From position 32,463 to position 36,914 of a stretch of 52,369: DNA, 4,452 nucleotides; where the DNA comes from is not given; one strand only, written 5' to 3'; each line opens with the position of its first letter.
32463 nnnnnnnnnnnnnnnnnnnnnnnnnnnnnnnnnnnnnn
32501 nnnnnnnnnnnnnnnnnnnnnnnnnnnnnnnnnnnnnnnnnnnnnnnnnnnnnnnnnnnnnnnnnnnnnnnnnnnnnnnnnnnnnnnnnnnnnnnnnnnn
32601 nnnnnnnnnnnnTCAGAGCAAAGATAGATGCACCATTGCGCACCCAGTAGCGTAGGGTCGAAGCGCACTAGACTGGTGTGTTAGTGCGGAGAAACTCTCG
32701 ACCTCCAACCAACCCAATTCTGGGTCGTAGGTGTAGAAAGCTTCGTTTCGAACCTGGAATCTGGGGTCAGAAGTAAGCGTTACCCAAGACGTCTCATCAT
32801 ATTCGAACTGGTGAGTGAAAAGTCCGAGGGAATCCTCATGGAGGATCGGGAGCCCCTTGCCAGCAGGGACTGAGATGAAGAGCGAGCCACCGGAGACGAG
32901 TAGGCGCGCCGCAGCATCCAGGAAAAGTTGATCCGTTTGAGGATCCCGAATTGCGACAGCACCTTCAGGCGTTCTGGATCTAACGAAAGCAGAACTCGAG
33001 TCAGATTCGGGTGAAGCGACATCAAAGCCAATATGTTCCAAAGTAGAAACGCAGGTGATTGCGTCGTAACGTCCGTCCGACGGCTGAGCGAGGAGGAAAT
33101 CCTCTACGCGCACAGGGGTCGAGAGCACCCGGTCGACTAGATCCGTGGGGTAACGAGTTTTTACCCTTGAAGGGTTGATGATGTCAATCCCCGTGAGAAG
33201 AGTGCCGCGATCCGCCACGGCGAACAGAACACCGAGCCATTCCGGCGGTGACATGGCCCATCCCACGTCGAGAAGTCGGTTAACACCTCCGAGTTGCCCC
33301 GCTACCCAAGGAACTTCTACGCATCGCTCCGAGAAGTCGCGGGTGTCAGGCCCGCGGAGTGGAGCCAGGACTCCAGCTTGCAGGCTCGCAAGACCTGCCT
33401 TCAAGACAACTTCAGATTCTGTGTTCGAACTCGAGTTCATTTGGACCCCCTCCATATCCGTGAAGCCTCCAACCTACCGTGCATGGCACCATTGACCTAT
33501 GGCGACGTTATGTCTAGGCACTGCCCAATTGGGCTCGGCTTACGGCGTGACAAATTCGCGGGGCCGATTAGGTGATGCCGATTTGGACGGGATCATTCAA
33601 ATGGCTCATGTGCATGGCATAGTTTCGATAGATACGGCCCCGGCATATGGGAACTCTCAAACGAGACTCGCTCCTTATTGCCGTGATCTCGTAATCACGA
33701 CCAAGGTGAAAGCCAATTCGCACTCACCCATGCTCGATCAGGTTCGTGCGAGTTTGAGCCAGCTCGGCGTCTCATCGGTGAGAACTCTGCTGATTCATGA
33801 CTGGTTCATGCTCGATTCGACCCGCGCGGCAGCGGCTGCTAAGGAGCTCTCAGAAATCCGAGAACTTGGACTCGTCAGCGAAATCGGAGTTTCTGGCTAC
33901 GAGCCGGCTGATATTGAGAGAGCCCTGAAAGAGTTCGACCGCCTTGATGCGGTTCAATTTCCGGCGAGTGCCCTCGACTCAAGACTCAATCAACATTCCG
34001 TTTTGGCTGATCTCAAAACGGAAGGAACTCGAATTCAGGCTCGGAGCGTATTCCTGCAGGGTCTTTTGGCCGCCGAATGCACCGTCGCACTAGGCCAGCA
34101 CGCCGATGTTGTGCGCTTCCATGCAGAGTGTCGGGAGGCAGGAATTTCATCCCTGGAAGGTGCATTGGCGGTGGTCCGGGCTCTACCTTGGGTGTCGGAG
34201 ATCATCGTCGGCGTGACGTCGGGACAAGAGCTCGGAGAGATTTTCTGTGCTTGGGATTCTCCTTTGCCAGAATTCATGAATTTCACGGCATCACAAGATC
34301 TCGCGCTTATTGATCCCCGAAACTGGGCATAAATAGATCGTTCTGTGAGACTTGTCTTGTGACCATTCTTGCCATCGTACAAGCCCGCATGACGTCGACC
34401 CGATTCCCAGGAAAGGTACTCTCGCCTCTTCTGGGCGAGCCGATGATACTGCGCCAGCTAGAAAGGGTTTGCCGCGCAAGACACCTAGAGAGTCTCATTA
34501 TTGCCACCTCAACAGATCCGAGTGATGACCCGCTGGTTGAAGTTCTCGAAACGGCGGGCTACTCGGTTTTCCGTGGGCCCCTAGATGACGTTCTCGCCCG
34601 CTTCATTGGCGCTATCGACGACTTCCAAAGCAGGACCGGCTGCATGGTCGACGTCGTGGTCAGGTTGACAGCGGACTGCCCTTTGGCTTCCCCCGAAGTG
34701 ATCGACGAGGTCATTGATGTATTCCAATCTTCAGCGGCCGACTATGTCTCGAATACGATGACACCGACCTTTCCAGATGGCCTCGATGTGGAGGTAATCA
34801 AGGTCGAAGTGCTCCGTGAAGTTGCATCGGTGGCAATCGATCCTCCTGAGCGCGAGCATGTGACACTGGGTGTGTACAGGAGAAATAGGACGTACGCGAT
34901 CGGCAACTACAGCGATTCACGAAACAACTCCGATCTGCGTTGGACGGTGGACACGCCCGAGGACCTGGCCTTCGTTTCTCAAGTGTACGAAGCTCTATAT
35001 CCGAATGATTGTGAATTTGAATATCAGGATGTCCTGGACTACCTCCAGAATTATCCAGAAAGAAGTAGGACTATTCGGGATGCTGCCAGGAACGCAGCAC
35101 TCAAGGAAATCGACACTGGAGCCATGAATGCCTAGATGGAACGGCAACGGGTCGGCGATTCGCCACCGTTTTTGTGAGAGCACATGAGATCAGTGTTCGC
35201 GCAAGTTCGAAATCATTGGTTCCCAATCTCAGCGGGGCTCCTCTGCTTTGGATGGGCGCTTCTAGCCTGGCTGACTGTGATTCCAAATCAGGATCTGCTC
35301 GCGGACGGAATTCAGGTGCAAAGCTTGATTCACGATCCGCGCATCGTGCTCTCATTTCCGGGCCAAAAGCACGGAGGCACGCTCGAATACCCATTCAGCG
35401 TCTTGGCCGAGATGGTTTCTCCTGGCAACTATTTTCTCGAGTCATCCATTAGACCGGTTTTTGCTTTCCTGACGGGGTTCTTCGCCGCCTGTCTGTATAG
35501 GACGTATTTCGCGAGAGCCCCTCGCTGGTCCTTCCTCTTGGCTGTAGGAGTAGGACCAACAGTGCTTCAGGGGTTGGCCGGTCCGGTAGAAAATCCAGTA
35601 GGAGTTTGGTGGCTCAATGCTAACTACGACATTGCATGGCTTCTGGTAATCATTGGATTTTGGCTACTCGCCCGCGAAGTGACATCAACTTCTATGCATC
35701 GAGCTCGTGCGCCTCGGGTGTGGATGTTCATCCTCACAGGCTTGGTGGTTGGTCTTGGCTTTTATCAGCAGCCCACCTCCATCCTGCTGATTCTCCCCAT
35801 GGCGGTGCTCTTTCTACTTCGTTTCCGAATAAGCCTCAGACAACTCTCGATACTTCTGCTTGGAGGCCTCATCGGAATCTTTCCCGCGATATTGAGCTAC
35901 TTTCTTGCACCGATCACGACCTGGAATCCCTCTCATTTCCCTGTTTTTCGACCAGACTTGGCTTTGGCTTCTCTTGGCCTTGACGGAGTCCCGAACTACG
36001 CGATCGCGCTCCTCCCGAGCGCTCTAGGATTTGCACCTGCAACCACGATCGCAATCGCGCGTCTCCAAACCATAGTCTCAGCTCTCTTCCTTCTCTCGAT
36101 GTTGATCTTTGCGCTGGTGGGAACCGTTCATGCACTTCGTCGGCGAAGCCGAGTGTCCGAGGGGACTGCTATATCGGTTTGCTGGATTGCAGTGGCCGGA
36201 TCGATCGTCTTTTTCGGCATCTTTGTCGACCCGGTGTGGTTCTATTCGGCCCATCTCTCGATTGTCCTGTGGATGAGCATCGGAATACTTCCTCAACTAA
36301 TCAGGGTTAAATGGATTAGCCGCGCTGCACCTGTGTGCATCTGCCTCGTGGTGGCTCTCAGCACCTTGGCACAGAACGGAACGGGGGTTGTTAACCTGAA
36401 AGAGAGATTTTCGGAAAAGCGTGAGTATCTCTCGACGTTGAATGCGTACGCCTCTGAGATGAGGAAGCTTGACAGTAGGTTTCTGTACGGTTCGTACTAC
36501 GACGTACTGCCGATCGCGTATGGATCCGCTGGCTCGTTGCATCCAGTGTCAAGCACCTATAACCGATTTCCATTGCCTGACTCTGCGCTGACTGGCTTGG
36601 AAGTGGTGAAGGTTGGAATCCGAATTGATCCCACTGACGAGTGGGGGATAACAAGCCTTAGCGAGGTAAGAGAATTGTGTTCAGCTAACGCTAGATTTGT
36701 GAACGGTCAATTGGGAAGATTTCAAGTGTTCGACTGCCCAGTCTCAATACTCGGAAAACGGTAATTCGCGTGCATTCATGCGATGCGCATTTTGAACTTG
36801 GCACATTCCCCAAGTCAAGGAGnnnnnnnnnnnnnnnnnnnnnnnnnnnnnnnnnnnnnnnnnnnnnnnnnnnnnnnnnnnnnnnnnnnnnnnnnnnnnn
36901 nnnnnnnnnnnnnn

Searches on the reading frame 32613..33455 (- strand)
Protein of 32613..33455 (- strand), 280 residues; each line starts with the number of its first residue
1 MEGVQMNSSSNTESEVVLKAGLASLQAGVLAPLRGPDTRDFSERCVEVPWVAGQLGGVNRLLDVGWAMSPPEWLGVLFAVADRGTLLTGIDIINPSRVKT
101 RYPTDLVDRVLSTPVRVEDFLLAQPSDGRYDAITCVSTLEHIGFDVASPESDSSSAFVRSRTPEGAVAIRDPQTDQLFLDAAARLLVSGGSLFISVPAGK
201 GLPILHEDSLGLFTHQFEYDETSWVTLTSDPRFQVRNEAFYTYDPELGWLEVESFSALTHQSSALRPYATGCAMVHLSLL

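Call 9: search_protein_families(library=pfam, proteins=[window:32613-33455:-], max_evalue=0.001)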
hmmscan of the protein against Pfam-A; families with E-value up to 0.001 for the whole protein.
window:32613-33455:- (280 aa): 0 families

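Call 11: search_protein_families(library=ncbifam, proteins=[window:32613-33455:-], max_evalue=0.00001)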
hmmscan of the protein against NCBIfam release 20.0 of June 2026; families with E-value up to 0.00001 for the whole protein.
window:32613-33455:- (280 aa): 0 families

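Call 84: search_protein_families(library=pfam, proteins=[window:32616-33455:-], max_evalue=0.01)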
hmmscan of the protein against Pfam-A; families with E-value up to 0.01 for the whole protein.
window:32616-33455:- (280 aa): 1 family
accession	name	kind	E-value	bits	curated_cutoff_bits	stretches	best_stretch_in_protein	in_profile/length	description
PF13489.12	Methyltransf_23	-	0.0013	19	27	1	73-200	36-122/164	Methyltransferase domain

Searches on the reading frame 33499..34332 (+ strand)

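Call 9: search_protein_families(library=pfam, proteins=[window:33499-34332:+], max_evalue=0.001)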
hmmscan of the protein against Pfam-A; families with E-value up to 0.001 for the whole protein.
window:33499-34332:+ (277 aa): 1 family
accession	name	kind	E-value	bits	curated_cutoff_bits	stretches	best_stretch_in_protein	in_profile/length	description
PF00248.27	Aldo_ket_red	-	6.8e-23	81.6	24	1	4-258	2-280/291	Aldo/keto reductase family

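Call 11: search_protein_families(library=ncbifam, proteins=[window:33499-34332:+], max_evalue=0.00001)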
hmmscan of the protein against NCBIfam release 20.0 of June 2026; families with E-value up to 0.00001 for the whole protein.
window:33499-34332:+ (277 aa): 4 families
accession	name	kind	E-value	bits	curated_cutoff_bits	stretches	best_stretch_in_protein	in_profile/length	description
NF011432.0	PRK14863.1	equivalog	6.1e-24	85.1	244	1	2-276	6-290/292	bifunctional regulator KidO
NF008598.0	PRK11565.1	equivalog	1e-08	34.6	425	1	32-147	33-153/275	2,5-didehydrogluconate reductase DkgA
NF049922.1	MethglyxlRedYdjG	equivalog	1.9e-07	30.4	550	0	72-192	108-227/326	NADH-dependent methylglyoxal reductase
NF008377.0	PRK11172.1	equivalog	9.1e-07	28.3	327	1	34-176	23-172/267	2,5-didehydrogluconate reductase DkgB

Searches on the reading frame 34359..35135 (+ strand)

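Call 9: search_protein_families(library=pfam, proteins=[window:34359-35135:+], max_evalue=0.001)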
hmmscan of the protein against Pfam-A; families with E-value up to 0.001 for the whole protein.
window:34359-35135:+ (258 aa): 2 families
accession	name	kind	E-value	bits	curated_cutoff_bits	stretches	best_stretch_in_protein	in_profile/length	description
PF02348.25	CTP_transf_3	-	4.9e-25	89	22.6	1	5-141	2-133/217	Cytidylyltransferase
PF12804.13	NTP_transf_3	-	1.8e-05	25.4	27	1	18-130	15-119/160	MobA-like NTP transferase domain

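Call 11: search_protein_families(library=ncbifam, proteins=[window:34359-35135:+], max_evalue=0.00001)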
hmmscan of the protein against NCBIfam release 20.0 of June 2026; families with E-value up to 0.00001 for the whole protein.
window:34359-35135:+ (258 aa): 5 families
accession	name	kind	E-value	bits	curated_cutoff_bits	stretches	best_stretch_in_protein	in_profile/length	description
NF003952.0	PRK05450.1-5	subfamily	2.8e-17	62.7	193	1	1-148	1-144/250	3-deoxy-manno-octulosonate cytidylyltransferase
NF009905.0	PRK13368.1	subfamily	1.7e-15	57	255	1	1-137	1-129/243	3-deoxy-manno-octulosonate cytidylyltransferase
NF003950.0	PRK05450.1-3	subfamily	3.5e-14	52.7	234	1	1-135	1-130/248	3-deoxy-manno-octulosonate cytidylyltransferase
NF003948.0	PRK05450.1-1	equivalog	5.8e-12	45.3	281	1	2-133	5-131/248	3-deoxy-manno-octulosonate cytidylyltransferase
TIGR00466.1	kdsB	equivalog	6e-09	35.7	155.2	1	1-128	1-122/241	3-deoxy-manno-octulosonate cytidylyltransferase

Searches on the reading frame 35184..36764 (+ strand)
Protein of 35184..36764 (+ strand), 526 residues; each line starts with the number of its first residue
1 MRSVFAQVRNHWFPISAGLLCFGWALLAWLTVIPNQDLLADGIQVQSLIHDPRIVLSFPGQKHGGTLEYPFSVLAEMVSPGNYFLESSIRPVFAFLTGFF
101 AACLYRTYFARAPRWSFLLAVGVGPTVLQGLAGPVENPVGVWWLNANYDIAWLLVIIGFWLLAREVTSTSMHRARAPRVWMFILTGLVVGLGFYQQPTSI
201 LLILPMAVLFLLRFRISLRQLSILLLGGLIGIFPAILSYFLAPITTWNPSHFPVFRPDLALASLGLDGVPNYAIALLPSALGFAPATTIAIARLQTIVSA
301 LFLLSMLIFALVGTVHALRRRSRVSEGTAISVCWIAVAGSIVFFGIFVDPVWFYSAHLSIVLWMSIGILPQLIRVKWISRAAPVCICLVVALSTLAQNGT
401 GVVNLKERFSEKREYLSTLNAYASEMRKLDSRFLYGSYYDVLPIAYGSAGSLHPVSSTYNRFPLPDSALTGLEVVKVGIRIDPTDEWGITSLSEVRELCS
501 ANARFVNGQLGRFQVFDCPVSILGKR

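Call 5: search_protein_families(library=pfam, proteins=[window:35184-36764:+], max_evalue=0.01)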
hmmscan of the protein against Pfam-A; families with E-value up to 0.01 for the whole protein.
window:35184-36764:+ (526 aa): 0 families

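Call 6: search_protein_families(library=ncbifam, proteins=[window:35184-36764:+], max_evalue=0.01)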
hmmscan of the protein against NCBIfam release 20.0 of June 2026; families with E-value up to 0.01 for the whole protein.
window:35184-36764:+ (526 aa): 0 families

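Call 39: search_protein_families(library=pfam, alignment_id=A2, max_evalue=0.01)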
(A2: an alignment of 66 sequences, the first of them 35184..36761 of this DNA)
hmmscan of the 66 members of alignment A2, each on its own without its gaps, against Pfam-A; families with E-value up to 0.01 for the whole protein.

A. member 1, window:35184-36761:+ (526 aa): 0 families

B. families by the number of members that match (of 66 scanned): 22 families
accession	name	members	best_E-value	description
PF13231.12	PMT_2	7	1.2e-13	Dolichyl-phosphate-mannose-protein mannosyltransferase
PF07690.21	MFS_1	3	1.6e-29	Major Facilitator Superfamily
PF09594.16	GT87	3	8.8e-25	Glycosyltransferase family 87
PF13440.11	Polysacc_synt_3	3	3e-14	Polysaccharide biosynthesis protein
PF01757.29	Acyl_transf_3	2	1.6e-29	Acyltransferase domain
PF19040.6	SGNH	2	1.6e-25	SGNH domain (fused to AT3 domains)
PF01943.22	Polysacc_synt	2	3.8e-17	Polysaccharide biosynthesis protein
PF02233.22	PNTB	1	2.8e-182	NAD(P) transhydrogenase beta subunit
PF01041.23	DegT_DnrJ_EryC1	1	3e-63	DegT/DnrJ/EryC1/StrS aminotransferase family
PF00999.27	Na_H_Exchanger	1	2.2e-58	Sodium/hydrogen exchanger, transmembrane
PF12704.14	MacB_PCD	1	2.1e-46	MacB-like periplasmic core domain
PF05977.19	MFS_3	1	2.3e-32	Transmembrane secretion effector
PF03062.24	MBOAT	1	5.8e-32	MBOAT, membrane-bound O-acyltransferase family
PF02687.27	FtsX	1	1.1e-27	FtsX-like permease C-terminal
PF02254.24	TrkA_N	1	3.5e-23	TrkA-N domain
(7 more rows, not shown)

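Call 61: search_protein_representatives(protein=window:35184-36761:+)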
Query: 526 residues. Proteins with E-value up to 0.001 (for the whole library): 51; up to 1e-10: 40; up to 1e-30: 22. The best 51 are listed.
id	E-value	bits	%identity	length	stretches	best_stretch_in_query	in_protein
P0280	2.9e-148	511.1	50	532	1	16-523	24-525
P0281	3.3e-139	481.2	46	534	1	8-523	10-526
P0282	8.1e-131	453.5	45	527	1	11-519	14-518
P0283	7.8e-123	427.2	45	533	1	11-520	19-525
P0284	3.6e-107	375.5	42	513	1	11-522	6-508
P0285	1.2e-101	357.3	40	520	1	15-520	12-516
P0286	8.9e-89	314.8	37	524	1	13-525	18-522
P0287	1.9e-70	254.3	39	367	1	162-523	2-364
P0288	7.3e-66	239.1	43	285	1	244-522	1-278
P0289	4.9e-57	210.0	51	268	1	38-237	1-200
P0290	5.1e-53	196.8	40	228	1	298-522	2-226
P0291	5.9e-44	166.8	32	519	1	14-521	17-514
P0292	1.6e-43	165.4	34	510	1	11-523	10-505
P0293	1.4e-42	162.3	63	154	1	12-126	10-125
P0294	3.3e-41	157.8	34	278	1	264-519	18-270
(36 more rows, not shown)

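Call 66: search_protein_families(library=pfam, alignment_id=A5, max_evalue=0.05)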
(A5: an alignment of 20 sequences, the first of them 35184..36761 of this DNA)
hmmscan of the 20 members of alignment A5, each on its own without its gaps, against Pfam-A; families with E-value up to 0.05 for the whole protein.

A. member 1, window:35184-36761:+ (526 aa): 0 families

B. families by the number of members that match (of 20 scanned): 2 families
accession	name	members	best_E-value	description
PF20176.3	DUF6541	1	0.0037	Family of unknown function (DUF6541)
PF13231.12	PMT_2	1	0.02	Dolichyl-phosphate-mannose-protein mannosyltransferase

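Call 101: search_solved_structures(query=A5, max_evalue=10)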
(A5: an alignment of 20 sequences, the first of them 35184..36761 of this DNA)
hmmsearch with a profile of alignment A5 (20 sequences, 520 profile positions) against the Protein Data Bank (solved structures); distinct sequences matched with E-value up to 10: 1.
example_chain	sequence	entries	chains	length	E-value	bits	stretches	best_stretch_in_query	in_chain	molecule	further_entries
9llg_M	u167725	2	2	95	1.2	10.8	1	284-344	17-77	De novo designed negative allosteric GPCR exoframe modulator targeting TM5/6/7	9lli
